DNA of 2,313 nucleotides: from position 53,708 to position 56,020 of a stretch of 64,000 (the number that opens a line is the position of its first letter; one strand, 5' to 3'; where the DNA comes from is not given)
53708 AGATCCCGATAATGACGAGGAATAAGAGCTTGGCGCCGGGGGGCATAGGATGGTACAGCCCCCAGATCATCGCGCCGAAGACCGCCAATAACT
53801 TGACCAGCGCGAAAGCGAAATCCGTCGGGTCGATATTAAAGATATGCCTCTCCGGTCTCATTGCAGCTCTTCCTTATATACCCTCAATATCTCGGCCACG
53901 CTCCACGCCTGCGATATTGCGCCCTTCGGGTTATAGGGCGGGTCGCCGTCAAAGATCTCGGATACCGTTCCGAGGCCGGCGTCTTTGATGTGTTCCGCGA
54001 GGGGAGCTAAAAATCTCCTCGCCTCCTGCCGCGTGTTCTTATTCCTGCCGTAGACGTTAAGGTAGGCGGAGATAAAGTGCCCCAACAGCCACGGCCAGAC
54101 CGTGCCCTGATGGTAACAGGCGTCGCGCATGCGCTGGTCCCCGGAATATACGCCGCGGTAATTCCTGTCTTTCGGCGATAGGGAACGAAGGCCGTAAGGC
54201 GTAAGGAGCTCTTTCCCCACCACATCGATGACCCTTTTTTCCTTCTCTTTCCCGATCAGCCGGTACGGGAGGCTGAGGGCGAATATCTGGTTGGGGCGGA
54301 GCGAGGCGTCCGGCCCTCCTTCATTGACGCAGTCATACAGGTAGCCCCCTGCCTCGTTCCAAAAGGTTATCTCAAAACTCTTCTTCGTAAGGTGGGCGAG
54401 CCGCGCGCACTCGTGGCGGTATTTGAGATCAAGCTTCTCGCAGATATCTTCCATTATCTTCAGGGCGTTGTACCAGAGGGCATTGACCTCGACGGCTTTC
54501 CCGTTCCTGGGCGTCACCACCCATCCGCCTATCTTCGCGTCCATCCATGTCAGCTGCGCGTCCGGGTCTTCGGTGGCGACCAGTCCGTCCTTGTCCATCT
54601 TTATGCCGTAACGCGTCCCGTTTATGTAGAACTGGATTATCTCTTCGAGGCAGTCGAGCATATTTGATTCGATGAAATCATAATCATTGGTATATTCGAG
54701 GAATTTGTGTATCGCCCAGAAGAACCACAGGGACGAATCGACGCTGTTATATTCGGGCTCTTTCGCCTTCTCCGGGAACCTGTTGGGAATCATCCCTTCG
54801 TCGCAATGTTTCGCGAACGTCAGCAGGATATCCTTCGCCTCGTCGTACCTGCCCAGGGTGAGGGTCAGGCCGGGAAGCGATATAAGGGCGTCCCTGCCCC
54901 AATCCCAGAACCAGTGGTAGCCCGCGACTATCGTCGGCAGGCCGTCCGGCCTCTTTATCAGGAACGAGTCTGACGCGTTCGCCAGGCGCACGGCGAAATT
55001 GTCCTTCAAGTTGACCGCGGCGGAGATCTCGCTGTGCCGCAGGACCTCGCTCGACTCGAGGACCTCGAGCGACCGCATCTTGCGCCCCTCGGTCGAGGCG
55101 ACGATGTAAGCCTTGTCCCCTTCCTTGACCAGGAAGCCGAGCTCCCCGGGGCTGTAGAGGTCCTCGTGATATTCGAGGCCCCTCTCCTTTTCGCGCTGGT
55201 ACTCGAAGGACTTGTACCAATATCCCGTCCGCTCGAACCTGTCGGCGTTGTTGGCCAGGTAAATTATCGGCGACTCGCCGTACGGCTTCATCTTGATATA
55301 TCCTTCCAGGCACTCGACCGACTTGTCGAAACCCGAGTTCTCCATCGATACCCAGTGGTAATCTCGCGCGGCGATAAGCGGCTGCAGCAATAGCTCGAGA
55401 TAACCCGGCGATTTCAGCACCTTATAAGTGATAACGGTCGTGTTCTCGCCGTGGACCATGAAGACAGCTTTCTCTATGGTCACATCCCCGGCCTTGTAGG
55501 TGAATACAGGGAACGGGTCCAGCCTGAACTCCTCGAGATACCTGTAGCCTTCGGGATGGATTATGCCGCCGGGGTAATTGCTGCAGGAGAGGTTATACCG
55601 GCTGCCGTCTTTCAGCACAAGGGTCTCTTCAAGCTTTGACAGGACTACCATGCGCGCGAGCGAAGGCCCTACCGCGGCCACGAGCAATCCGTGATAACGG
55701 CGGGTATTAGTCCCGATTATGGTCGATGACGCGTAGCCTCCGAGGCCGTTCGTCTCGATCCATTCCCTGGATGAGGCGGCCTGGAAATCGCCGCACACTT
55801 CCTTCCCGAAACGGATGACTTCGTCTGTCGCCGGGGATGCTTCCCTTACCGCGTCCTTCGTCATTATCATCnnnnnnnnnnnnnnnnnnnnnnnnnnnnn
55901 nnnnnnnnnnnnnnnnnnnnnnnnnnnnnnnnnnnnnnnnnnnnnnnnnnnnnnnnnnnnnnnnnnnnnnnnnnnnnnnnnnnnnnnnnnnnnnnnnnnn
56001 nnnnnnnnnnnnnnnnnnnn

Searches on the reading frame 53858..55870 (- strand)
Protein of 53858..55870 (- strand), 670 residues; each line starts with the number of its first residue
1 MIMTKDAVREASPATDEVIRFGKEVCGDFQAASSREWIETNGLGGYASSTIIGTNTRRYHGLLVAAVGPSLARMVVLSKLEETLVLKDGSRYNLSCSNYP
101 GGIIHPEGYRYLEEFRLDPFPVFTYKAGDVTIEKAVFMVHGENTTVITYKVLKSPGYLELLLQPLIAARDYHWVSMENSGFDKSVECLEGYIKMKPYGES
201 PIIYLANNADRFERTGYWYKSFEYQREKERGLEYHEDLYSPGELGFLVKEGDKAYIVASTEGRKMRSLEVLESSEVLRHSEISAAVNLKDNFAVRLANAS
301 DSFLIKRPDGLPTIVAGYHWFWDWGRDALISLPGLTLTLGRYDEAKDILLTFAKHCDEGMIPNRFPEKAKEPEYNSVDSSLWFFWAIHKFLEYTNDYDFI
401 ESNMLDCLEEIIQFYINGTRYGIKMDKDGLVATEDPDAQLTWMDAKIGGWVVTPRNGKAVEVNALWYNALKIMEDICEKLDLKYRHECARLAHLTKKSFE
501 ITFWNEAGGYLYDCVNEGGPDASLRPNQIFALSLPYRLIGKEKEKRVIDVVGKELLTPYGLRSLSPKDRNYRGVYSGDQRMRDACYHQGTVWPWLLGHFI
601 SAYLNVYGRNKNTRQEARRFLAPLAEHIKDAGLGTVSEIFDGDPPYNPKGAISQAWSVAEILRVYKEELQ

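Call 12: search_protein_families(library=pfam, proteins=[window:53858-55870:-], max_evalue=0.001)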
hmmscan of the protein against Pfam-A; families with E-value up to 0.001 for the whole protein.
window:53858-55870:- (670 aa): 4 families
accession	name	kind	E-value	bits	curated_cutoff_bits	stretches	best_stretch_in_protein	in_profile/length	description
PF06202.20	GDE_C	-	9.6e-132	439.8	21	1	299-663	2-367/367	Amylo-alpha-1,6-glucosidase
PF12439.13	GDE_N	-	7.5e-77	258.1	27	1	35-254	1-218/219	Glycogen debranching enzyme N terminal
PF22422.2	MGH1-like_GH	-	3.5e-05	24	27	1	455-643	168-343/356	Mannosylglycerate hydrolase MGH1-like glycoside hydrolase domain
PF12899.13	Glyco_hydro_100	-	5.1e-05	22.6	23.6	0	504-607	270-377/435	Alkaline and neutral invertase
